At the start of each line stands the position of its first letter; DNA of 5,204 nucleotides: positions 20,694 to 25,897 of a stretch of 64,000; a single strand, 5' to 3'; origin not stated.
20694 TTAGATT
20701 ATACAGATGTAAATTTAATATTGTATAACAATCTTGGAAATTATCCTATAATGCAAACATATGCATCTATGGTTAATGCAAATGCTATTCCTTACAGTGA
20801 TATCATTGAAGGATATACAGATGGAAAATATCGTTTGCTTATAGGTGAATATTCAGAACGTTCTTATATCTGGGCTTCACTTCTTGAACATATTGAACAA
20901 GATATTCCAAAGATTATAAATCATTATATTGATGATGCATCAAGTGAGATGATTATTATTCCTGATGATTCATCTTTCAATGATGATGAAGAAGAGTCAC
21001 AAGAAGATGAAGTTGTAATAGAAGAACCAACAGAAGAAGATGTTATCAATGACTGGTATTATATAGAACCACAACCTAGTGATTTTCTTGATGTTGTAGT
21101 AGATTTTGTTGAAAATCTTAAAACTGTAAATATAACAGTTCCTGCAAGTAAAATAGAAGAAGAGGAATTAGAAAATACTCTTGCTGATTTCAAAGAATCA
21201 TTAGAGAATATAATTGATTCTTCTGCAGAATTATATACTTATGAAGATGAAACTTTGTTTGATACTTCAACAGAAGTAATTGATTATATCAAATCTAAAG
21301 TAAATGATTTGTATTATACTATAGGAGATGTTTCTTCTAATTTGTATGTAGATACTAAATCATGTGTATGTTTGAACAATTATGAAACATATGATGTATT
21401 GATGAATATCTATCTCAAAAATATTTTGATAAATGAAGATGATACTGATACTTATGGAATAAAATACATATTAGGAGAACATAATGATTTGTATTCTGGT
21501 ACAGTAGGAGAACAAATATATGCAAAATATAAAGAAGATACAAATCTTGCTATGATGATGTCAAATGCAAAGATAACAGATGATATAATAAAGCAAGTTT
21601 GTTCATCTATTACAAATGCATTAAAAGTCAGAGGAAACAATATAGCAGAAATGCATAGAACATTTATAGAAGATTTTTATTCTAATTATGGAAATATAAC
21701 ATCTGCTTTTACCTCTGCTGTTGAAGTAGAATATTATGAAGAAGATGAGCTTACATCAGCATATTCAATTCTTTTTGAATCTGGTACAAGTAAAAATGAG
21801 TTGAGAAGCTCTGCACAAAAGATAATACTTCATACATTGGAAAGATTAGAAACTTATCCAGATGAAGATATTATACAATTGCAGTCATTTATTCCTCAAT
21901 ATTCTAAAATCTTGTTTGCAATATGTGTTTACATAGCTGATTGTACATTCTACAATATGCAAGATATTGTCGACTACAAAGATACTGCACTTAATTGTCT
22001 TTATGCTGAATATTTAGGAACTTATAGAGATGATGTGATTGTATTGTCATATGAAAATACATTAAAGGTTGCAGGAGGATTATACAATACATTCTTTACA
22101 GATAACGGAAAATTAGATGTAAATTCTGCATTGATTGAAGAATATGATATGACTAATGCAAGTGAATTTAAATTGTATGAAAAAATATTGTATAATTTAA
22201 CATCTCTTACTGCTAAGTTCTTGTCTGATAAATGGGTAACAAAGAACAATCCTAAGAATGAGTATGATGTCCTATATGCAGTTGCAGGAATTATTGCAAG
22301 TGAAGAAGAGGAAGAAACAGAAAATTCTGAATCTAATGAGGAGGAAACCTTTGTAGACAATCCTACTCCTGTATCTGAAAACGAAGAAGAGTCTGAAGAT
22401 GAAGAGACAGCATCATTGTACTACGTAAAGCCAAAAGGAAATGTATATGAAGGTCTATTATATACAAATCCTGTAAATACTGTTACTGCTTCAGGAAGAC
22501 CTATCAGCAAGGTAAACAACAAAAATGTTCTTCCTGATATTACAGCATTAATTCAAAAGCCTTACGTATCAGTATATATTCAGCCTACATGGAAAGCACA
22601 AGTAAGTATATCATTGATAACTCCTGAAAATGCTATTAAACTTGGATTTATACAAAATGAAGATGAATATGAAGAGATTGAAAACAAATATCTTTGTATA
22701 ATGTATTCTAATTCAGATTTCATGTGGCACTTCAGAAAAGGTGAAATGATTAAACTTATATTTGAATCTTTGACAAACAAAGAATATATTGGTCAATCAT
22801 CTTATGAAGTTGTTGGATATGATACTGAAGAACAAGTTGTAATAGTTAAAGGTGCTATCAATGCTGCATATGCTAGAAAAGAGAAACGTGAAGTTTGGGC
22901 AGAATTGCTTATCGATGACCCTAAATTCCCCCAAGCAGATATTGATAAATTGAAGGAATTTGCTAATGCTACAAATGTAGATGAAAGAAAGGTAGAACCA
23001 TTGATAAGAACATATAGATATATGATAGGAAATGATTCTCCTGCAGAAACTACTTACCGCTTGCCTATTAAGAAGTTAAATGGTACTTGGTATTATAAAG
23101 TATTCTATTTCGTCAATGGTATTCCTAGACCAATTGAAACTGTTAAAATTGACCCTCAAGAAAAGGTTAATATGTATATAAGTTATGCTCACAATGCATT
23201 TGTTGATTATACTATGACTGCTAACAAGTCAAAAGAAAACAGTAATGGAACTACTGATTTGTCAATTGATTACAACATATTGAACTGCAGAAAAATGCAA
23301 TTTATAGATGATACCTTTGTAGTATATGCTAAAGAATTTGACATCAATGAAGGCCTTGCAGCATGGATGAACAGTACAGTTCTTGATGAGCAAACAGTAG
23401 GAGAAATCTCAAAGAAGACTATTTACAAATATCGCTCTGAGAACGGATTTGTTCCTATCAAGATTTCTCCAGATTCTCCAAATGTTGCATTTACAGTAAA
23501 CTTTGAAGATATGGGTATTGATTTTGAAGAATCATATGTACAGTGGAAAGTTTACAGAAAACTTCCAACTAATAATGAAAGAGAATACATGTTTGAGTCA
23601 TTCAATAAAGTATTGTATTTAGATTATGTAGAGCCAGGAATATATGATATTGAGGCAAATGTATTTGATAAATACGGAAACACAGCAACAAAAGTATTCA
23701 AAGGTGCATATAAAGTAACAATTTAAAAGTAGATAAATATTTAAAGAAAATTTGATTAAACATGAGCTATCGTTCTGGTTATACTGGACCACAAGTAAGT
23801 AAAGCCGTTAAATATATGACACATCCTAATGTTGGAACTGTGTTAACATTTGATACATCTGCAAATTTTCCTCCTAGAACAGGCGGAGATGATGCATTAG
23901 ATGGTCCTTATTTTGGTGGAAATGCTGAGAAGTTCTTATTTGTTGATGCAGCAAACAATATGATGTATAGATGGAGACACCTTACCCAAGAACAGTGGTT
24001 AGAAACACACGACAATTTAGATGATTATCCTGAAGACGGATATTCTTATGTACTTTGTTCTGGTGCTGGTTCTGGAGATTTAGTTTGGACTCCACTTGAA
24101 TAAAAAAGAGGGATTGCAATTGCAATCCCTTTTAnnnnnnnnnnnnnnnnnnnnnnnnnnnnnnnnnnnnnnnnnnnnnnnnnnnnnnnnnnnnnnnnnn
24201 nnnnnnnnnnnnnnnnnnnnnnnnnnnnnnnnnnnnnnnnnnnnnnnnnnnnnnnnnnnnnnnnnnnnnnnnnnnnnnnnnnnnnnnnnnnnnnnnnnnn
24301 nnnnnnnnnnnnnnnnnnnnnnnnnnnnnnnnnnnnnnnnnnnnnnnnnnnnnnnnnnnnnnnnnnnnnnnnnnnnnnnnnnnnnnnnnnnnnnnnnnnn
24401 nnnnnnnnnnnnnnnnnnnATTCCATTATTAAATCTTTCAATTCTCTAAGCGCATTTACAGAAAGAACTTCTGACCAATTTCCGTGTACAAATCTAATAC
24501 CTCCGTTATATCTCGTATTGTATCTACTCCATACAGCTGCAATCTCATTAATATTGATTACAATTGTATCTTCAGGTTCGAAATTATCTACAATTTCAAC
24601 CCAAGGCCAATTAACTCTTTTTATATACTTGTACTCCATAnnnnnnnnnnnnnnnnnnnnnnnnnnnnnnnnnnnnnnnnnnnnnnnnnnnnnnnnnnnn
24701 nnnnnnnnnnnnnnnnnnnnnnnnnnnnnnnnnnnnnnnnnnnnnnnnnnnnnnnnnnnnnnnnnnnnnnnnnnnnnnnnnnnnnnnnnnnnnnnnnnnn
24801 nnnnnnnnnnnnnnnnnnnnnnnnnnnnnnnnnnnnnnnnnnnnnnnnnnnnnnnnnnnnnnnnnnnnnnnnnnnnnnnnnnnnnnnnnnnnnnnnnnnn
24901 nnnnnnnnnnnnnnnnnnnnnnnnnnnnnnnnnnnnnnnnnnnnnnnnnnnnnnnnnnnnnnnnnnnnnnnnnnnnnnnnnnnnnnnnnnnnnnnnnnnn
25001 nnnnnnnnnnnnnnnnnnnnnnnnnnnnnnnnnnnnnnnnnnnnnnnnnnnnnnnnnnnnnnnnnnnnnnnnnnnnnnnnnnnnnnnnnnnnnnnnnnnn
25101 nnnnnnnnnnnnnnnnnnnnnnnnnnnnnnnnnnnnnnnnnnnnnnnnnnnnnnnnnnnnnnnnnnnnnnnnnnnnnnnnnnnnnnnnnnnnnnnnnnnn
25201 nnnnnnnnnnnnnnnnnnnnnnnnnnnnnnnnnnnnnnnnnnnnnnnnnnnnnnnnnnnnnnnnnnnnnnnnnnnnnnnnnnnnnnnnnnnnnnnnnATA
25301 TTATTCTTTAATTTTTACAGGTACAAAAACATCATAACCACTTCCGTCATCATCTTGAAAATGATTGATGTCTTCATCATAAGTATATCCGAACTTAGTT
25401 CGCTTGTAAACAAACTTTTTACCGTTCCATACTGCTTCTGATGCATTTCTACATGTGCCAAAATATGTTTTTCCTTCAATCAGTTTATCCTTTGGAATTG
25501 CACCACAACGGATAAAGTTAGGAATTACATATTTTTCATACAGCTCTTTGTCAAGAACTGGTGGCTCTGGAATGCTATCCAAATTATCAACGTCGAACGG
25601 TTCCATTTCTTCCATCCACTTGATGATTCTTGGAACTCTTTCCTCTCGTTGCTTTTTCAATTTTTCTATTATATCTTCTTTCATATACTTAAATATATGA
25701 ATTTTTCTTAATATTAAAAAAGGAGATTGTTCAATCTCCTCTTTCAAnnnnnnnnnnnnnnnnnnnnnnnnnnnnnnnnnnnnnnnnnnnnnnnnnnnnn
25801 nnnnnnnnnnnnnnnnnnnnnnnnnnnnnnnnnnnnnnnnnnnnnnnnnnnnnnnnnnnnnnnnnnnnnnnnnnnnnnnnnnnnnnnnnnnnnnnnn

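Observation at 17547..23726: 2059-aa acidic giant protein in a plus-strand island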

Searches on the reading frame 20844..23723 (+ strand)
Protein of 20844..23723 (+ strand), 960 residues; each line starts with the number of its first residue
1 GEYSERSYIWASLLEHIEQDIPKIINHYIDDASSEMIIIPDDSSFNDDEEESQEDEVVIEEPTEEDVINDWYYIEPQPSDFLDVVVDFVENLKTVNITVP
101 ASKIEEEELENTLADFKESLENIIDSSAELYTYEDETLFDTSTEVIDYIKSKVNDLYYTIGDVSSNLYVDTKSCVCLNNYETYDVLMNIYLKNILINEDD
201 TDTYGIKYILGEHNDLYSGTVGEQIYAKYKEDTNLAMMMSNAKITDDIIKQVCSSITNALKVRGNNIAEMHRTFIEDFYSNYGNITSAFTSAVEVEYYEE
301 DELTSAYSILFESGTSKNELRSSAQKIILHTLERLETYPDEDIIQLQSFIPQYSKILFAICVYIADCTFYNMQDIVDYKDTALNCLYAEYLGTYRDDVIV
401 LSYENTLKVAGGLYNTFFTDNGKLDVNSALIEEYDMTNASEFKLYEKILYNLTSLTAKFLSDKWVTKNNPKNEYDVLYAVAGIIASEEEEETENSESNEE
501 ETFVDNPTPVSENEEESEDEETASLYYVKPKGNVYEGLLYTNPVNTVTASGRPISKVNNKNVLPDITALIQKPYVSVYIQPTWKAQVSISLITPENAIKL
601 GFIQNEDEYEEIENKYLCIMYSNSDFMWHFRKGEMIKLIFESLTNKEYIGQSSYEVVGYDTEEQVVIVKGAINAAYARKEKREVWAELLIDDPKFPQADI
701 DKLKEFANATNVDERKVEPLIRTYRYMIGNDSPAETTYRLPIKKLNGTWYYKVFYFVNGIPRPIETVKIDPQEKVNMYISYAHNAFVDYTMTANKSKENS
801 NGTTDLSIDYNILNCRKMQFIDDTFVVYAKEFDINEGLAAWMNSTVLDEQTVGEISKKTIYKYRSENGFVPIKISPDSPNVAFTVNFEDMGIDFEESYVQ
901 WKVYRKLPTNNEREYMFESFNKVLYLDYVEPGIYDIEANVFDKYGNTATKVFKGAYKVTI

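Call 47: predict_structure(alignment_id=A3)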
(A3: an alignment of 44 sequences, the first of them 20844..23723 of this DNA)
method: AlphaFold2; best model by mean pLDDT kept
length: 960 residues; sequences in the alignment: 44
mean_pLDDT: 82.2   pTM: 0.67
mean pLDDT of the five models: 82.2, 80.1, 77.7, 77.6, 75.9
residues with pLDDT >= 90: 355; 70-90: 426; 50-70: 128; < 50: 51
segments of 3 or more residues with pLDDT < 50: 1-3, 48-50, 490-521, 560-563
pLDDT, mean of each block of 10 residues (from residue 1): 65 96 95 87 58 49 57 79 96 97 97 98 92 65 92 96 96 88 80 72 66 82 90 83 84 93 88 95 78 60 80 91 94 88 78 91 93 87 92 92 96 97 93 85 97 95 89 92 66 44 42 44 74 71 83 66 59 68 83 83 88 86 72 89 77 86 78 68 77 86 92 92 77 81 91 77 70 78 78 86 86 81 83 83 84 85 72 83 89 91 89 90 88 92 91 87
secondary structure, 60 per line:
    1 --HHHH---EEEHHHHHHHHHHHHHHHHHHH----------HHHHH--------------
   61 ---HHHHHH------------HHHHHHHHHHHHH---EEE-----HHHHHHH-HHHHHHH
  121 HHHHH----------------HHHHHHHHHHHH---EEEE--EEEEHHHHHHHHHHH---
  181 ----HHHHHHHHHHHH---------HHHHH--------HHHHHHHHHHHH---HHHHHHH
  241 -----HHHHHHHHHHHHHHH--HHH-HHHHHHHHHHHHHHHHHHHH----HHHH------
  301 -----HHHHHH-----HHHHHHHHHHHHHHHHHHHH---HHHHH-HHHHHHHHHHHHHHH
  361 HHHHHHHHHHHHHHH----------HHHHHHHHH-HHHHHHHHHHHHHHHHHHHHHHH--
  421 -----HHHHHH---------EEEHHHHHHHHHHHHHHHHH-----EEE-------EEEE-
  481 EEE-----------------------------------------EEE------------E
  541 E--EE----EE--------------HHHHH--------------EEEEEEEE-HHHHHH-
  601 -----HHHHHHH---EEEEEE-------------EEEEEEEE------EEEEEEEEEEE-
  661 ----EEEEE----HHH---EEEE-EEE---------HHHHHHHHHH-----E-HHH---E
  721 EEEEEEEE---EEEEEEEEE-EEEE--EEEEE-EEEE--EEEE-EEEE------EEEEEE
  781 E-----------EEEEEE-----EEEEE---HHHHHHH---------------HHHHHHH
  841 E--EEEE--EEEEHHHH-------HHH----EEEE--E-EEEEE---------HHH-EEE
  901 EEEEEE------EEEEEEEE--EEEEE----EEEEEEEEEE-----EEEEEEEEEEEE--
elements in order (helices of 4 or more, strands of 3 or more residues): H3-6 E10-12 H13-31 H42-46 H64-69 H82-94 E98-100 H106-112 H114-125 H142-153 E157-160 E163-166 H167-177 H185-196 H206-210 H219-230 H234-240 H246-260 H267-286 H291-294 H306-311 H317-336 H340-344 H346-375 H386-394 H396-418 H426-431 E441-443 H444-460 E466-468 E476-479 E481-483 E525-527 H566-570 E585-592 H594-599 H606-612 E616-621 E635-642 E649-659 E665-669 E680-683 E685-687 H697-706 E720-728 E732-740 E742-745 E748-752 E754-757 E760-763 E765-768 E775-781 E793-798 E804-808 H812-818 H834-840 E844-847 E850-853 H854-857 E872-875 E880-884 E898-906 E913-920 E923-927 E932-941 E947-958

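Call 54: fold_search(model_id=the predicted structure, library=pdb)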
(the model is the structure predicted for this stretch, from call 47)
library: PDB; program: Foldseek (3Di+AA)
matches with E <= 10: 1044; with E <= 0.001: 0
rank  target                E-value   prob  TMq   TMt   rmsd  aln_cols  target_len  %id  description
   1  8iyk_F                2.4e-03  0.92  0.06  0.07  27.4       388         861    9  Tail tip conformation 1 of phage lambda tail (released 2023-10-18)
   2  2gys_B                1.1e-02  0.21  0.05  0.11  29.9       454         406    8  2.7 A structure of the extracellular domains of the human beta common receptor involved in IL-3, IL-5, and GM-CSF sign (released 2006-06-20)
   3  7zn2_e                2.6e-02  0.30  0.07  0.09  27.9       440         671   10  Tail tip of siphophage T5 : full complex after interaction with its bacterial receptor FhuA (released 2023-02-08)
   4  7q61_A                2.9e-02  0.30  0.07  0.05  27.1       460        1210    8  Structure of TEV conjugated A2ML1 (A2ML1-TC) (released 2022-04-20)
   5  4nkq_A                3.3e-02  0.16  0.05  0.11  28.1       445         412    7  Structure of a Cytokine Receptor Complex (released 2015-09-23)
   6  8pn5_B                3.5e-02  0.33  0.08  0.18  29.0       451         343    9  Crystal structure of the HC7-Glu200Ala mutant complexed to a triglycopeptide (released 2024-03-06)
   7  5i5k_B                4.2e-02  0.21  0.08  0.05  29.7       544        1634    9  Structure of complement C5 in complex with eculizumab (released 2016-03-16)
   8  8pn5_D                5.1e-02  0.30  0.08  0.19  29.1       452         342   10  Crystal structure of the HC7-Glu200Ala mutant complexed to a triglycopeptide (released 2024-03-06)
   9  8pn5_E                5.3e-02  0.28  0.07  0.18  29.0       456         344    9  Crystal structure of the HC7-Glu200Ala mutant complexed to a triglycopeptide (released 2024-03-06)
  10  6xay_A                5.3e-02  0.25  0.06  0.19  25.5       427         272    6  Structure of a fragment of human fibronectin containing the 10th, 11th and 12th type III domains (released 2021-06-09)
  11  5wts_A                5.3e-02  0.23  0.07  0.17  23.0       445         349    8  Green fluorescent protein linked MTide-02 inhibitor in complex with mdm2 (released 2017-12-20)
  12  10gh_A                5.3e-02  0.12  0.06  0.06  30.4       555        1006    9  Cryo-EM structure of Receptor Tyrosine Kinase ROS1 in complex with Fab-RX5 (released 2026-02-25)
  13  8pn3_A                5.8e-02  0.30  0.08  0.19  28.9       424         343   10  Crystal structure of the HC7-Glu200Ala mutant complexed to a tetraglycopeptide. (released 2024-03-06)
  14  6xay_B                5.8e-02  0.28  0.06  0.19  25.2       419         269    7  Structure of a fragment of human fibronectin containing the 10th, 11th and 12th type III domains (released 2021-06-09)
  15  8odz_D                6.1e-02  0.28  0.08  0.12  28.0       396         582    8  Cryo-EM structure of a pre-dimerized murine IL-12 complete extracellular signaling complex (Class 1). (released 2024-02-07)
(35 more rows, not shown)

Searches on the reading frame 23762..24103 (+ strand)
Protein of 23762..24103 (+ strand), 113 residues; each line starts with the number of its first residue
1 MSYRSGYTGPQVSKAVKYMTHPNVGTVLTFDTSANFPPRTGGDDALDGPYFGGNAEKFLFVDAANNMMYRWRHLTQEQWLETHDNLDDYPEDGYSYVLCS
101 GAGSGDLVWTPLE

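Call 6: search_protein_families(library=pfam, proteins=[window:23762-24103:+], max_evalue=0.01)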
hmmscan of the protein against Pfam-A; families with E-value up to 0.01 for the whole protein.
window:23762-24103:+ (113 aa): 0 families

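Call 7: search_protein_families(library=phrogs, proteins=[window:23762-24103:+], max_evalue=0.01)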
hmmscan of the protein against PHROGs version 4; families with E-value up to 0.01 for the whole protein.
window:23762-24103:+ (113 aa): 1 family
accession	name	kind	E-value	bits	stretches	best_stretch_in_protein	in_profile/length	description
phrog_16061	-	unknown function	0.0025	18.8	1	74-104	14-43/48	-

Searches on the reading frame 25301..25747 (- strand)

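Call 25: search_protein_families(library=phrogs, proteins=[window:25301-25747:-], max_evalue=0.01)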
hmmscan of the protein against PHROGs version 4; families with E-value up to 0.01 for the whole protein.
window:25301-25747:- (148 aa): 2 families
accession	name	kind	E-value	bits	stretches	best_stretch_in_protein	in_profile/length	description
phrog_18490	-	unknown function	1.4e-24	87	1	83-145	3-63/78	-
phrog_3740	-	unknown function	3.4e-05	24.6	1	83-144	5-64/146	-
